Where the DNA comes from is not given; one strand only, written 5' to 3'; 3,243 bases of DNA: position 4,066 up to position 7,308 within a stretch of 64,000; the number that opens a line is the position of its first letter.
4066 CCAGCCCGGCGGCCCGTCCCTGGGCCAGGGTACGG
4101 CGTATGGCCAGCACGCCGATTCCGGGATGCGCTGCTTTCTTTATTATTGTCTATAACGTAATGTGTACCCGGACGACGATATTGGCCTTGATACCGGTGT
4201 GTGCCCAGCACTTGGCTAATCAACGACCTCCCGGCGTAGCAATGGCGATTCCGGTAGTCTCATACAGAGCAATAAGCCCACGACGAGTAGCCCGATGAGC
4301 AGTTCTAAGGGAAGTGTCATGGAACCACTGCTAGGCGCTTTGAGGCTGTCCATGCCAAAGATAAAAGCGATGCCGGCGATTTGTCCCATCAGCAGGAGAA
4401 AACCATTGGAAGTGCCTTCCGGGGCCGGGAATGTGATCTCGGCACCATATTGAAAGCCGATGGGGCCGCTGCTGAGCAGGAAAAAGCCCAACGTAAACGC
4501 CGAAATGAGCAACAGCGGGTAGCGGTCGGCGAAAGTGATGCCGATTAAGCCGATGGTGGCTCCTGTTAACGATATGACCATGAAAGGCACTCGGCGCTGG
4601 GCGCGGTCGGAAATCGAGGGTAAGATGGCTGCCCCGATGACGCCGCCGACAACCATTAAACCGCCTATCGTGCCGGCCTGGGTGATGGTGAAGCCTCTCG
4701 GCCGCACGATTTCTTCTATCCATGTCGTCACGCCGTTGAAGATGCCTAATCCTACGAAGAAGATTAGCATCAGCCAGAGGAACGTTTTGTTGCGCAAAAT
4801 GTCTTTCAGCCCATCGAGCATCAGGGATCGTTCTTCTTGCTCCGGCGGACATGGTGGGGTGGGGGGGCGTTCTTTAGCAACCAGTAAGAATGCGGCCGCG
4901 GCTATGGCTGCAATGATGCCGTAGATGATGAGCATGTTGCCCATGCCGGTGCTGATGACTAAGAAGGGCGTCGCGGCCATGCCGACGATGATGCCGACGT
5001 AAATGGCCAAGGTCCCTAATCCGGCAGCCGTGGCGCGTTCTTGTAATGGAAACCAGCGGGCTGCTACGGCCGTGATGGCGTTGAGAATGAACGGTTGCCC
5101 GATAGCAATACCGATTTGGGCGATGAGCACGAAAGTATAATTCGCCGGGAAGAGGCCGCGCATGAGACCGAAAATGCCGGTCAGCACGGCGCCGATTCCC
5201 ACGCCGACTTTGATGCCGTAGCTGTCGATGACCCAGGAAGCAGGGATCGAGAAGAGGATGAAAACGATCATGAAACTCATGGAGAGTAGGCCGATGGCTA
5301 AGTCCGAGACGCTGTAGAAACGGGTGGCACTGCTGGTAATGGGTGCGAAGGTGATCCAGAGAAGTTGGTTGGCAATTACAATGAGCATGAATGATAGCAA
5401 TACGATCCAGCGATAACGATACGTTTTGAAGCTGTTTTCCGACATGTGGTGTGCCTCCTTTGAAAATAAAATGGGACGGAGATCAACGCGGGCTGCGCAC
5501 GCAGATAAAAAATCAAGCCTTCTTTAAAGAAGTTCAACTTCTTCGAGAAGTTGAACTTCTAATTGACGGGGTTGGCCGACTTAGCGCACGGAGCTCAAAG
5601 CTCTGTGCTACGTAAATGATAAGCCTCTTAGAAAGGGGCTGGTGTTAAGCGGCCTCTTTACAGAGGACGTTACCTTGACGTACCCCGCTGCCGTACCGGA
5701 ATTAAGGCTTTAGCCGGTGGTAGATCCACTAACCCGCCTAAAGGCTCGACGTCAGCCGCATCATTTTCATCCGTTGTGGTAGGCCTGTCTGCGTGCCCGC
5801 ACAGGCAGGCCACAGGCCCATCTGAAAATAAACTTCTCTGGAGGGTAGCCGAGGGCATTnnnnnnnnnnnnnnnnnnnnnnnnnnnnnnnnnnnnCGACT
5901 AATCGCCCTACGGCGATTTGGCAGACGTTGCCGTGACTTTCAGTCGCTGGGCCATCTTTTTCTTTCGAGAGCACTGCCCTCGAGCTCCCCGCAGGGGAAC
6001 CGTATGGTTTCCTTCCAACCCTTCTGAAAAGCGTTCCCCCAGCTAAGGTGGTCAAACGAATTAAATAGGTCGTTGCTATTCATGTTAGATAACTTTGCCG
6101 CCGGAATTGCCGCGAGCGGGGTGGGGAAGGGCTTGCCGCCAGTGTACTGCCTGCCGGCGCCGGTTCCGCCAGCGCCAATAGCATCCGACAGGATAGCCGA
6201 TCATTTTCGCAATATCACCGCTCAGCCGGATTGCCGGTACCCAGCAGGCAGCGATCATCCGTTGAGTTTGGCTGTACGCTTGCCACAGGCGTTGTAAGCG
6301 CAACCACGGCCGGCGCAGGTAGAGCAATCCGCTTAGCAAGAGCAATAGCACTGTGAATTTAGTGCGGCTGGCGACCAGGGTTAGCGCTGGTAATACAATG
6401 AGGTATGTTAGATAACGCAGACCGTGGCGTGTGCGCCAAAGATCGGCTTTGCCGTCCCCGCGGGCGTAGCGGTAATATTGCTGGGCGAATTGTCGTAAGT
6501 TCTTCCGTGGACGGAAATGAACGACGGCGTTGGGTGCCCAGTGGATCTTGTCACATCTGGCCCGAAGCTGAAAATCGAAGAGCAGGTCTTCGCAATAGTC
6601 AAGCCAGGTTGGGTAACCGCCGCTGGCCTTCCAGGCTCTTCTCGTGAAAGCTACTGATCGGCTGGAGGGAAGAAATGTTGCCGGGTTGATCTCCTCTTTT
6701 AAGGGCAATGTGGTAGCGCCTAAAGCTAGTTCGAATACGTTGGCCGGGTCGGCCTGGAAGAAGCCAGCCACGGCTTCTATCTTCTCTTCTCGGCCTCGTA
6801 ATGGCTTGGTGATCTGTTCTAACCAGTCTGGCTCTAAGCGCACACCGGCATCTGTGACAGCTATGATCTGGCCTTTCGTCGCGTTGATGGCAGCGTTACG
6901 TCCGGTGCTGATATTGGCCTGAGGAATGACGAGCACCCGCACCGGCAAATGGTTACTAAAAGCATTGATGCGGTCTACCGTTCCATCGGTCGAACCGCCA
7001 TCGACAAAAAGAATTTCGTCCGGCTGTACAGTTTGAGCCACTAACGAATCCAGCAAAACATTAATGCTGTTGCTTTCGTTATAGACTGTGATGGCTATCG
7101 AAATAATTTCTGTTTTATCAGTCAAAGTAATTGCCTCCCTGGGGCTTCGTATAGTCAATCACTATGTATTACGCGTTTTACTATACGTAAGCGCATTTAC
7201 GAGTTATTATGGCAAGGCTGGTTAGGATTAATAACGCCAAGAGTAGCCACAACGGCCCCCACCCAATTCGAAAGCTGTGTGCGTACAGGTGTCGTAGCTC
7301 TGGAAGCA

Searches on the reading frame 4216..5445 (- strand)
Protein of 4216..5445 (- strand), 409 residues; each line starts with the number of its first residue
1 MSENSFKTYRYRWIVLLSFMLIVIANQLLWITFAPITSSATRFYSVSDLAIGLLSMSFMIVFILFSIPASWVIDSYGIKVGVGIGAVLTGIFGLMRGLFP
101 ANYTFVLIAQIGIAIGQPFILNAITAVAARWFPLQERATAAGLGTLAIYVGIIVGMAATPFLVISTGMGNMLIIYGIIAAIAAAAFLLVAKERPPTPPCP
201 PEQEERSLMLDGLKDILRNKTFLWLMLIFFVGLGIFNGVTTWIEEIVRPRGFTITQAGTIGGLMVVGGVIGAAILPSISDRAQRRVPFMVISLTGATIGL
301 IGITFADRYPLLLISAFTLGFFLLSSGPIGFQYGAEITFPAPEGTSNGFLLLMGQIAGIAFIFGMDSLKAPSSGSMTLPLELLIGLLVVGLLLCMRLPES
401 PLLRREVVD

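Call 12: search_protein_families(library=pfam, proteins=[window:4216-5445:-])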
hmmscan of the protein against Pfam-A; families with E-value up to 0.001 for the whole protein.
window:4216-5445:- (409 aa): 2 families
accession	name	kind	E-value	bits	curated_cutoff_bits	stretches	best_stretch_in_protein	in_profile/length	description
PF07690.21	MFS_1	-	3.4e-38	131.9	33.4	1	20-360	2-345/347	Major Facilitator Superfamily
PF13347.12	MFS_2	-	4.9e-08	32.4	27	1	135-326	130-331/427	MFS/sugar transport protein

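Call 50: find_encoding_contigs(protein=window:4216-5445:-, flank=3000, max_places=10)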
Protein window:4216-5445:- (409 aa): 3 contigs read that carry it; 3 places shown.
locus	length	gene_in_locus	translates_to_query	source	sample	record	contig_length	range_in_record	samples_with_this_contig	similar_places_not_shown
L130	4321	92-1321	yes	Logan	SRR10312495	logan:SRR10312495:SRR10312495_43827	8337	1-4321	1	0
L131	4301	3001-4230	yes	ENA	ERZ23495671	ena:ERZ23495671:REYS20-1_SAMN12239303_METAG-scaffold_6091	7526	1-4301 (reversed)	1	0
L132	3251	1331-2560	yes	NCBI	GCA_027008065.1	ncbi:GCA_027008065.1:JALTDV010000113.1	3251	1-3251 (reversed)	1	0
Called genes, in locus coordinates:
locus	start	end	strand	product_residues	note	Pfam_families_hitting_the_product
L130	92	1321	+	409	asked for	PF07690:MFS_1, PF13347:MFS_2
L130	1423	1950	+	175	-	-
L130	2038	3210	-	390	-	PF00890:FAD_binding_2 (weak), PF01266:DAO, PF01494:FAD_binding_3 (faint), PF07992:Pyr_redox_2 (faint)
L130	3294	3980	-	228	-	PF01987:AIM24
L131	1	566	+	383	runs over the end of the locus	PF13439:Glyco_transf_4, PF13579:Glyco_trans_4_4, PF20706:GT4-conflict, PF00534:Glycos_transf_1, PF13692:Glyco_trans_1_4, PF13524:Glyco_trans_1_2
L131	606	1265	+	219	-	-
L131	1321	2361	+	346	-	PF00535:Glycos_transf_2, PF13641:Glyco_tranf_2_3, PF13506:Glyco_transf_21 (weak)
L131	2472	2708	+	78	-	-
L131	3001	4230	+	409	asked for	PF07690:MFS_1, PF13347:MFS_2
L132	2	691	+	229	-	?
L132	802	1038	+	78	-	-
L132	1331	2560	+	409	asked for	PF07690:MFS_1, PF13347:MFS_2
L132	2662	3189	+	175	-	-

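Call 67: find_homologous_proteins(query=window:4216-5445:-, max_evalue=1e-60)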
Query window:4216-5445:- (409 aa): 7643 proteins with E <= 1e-60 among 8000 candidates; the best 120 are listed.
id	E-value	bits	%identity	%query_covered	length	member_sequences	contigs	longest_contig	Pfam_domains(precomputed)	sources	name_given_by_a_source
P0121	4.2e-255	864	100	100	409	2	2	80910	PF13347.13,PF07690.22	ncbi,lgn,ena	-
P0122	5.3e-214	729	84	100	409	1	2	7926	PF13347.13,PF07690.22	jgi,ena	-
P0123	2.4e-190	651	72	100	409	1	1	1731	PF13347.13,PF00083.31,PF12832.14,PF07690.22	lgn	-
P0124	1.0e-189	649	72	100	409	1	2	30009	PF13347.13,PF00083.31,PF12832.14,PF07690.22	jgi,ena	-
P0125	1.0e-189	649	72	100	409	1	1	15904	PF13347.13,PF00083.31,PF12832.14,PF07690.22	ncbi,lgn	ncbi:MAG: MFS transporter [Anaerolineae bacterium]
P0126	2.9e-189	647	72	100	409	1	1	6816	PF13347.13,PF00083.31,PF12832.14,PF07690.22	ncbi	-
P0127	3.5e-189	647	72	100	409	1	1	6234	PF13347.13,PF00083.31,PF12832.14,PF07690.22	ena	-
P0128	4.3e-189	647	71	100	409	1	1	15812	PF13347.13,PF00083.31,PF12832.14,PF07690.22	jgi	-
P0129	9.8e-189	646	72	99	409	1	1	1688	PF13347.13,PF12832.14,PF07690.22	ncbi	-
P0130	1.3e-188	645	72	99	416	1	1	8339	PF13347.13,PF00083.31,PF07690.22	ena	-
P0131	2.4e-188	644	73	100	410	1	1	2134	PF13347.13,PF12832.14,PF07690.22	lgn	-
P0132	2.8e-188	644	72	99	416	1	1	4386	PF13347.13,PF07690.22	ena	-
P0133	5.0e-188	643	71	100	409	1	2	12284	PF13347.13,PF12832.14,PF07690.22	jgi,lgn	-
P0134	5.5e-188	643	71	100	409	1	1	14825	PF13347.13,PF00083.31,PF12832.14,PF07690.22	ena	-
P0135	1.0e-187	642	72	99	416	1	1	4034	PF13347.13,PF00083.31,PF07690.22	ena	-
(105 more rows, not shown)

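Call 68: find_encoding_contigs(protein=P0121, flank=10000, max_places=4)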
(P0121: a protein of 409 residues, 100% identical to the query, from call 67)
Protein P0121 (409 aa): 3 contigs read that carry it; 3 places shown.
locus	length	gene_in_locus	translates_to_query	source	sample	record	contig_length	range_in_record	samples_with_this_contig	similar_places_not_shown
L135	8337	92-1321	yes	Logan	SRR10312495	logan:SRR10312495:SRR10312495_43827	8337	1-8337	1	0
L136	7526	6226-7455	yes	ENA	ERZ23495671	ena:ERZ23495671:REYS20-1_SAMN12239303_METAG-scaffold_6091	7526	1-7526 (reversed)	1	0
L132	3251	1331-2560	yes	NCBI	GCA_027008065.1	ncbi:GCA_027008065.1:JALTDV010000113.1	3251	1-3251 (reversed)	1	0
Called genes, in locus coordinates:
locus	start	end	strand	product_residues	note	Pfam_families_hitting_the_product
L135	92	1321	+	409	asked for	PF07690:MFS_1, PF13347:MFS_2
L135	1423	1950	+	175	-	-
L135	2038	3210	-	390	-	PF00890:FAD_binding_2 (weak), PF01266:DAO, PF01494:FAD_binding_3 (faint), PF07992:Pyr_redox_2 (faint)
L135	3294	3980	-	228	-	PF01987:AIM24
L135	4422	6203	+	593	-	PF01336:tRNA_anti-codon, PF00152:tRNA-synt_2, PF02938:GAD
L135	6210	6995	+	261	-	PF02146:SIR2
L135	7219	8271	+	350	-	PF18614:RNase_II_C_S1 (faint), PF00575:S1, PF23459:S1_RRP5 (weak), PF21710:Spt6_S1 (weak), PF00575:S1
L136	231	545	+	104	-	-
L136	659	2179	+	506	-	PF04932:Wzy_C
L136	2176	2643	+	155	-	PF04138:GtrA_DPMS_TM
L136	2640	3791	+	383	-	PF13439:Glyco_transf_4, PF13579:Glyco_trans_4_4, PF20706:GT4-conflict, PF00534:Glycos_transf_1, PF13692:Glyco_trans_1_4, PF13524:Glyco_trans_1_2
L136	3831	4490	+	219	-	-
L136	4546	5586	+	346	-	PF00535:Glycos_transf_2, PF13641:Glyco_tranf_2_3, PF13506:Glyco_transf_21 (weak)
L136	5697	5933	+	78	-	-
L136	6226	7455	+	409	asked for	PF07690:MFS_1, PF13347:MFS_2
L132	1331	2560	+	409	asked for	PF07690:MFS_1, PF13347:MFS_2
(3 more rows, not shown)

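Call 69: find_encoding_contigs(protein=P0122, flank=5000, max_places=4)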
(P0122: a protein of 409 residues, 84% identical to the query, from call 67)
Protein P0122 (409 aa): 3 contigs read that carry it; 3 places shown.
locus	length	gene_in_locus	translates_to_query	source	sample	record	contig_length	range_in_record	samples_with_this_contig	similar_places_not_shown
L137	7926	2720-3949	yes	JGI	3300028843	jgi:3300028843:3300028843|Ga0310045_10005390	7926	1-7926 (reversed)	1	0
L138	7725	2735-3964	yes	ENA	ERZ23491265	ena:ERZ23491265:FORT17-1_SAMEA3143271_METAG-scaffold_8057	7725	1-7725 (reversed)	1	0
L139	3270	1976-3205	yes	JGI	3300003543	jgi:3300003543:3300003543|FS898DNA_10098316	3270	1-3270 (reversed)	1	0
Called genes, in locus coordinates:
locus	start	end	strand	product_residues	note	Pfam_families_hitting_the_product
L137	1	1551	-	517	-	?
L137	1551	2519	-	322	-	PF00535:Glycos_transf_2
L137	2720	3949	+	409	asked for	PF07690:MFS_1, PF13347:MFS_2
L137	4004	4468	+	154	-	PF00702:Hydrolase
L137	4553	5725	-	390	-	PF00890:FAD_binding_2 (weak), PF01266:DAO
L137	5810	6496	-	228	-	PF01987:AIM24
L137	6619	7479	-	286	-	PF01678:DAP_epimerase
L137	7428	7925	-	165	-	?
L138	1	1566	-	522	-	?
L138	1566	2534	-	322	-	PF00535:Glycos_transf_2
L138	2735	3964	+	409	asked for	PF07690:MFS_1, PF13347:MFS_2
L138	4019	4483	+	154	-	PF00702:Hydrolase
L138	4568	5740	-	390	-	PF00890:FAD_binding_2 (weak), PF01266:DAO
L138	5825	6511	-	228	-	PF01987:AIM24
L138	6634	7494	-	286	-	PF01678:DAP_epimerase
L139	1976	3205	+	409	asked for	PF07690:MFS_1, PF13347:MFS_2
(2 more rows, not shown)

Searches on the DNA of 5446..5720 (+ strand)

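Call 92: search_dna_similar(query=window:5446-5720:+, collection=plasmids, mode=distant, max_rows=8)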
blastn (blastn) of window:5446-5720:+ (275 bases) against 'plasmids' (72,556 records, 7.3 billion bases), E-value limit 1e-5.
No match.

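Call 93: search_dna_similar(query=window:5446-5720:+, collection=phages, mode=distant, max_rows=8)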
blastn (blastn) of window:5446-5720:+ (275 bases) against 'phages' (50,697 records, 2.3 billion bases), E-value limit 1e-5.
No match.

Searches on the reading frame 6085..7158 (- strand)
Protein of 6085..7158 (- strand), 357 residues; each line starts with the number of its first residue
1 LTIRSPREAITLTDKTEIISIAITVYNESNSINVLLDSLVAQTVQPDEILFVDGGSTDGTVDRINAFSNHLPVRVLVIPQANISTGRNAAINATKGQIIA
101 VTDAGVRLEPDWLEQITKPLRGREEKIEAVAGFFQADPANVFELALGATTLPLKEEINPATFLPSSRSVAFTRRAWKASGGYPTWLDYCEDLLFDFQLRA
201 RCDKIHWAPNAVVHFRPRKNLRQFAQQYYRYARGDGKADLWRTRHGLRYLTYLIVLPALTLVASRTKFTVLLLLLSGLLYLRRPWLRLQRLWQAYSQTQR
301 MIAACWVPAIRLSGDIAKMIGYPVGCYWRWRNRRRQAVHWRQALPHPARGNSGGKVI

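Call 12: search_protein_families(library=pfam, proteins=[window:6085-7158:-])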
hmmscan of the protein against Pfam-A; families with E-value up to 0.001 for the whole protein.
window:6085-7158:- (357 aa): 4 families
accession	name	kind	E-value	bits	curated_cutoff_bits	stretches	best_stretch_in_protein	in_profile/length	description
PF00535.33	Glycos_transf_2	-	1.1e-21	78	23.3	1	20-123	1-106/168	Glycosyl transferase family 2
PF13641.12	Glyco_tranf_2_3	-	3.8e-09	37.3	27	1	19-232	3-228/230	Glycosyltransferase like family 2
PF13632.12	Glyco_trans_2_3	-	6.5e-06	26.5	27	1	166-284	74-183/198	Glycosyl transferase family group 2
PF13506.12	Glyco_transf_21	-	0.00037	20.4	21.7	0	90-233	25-174/174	Glycosyl transferase family 21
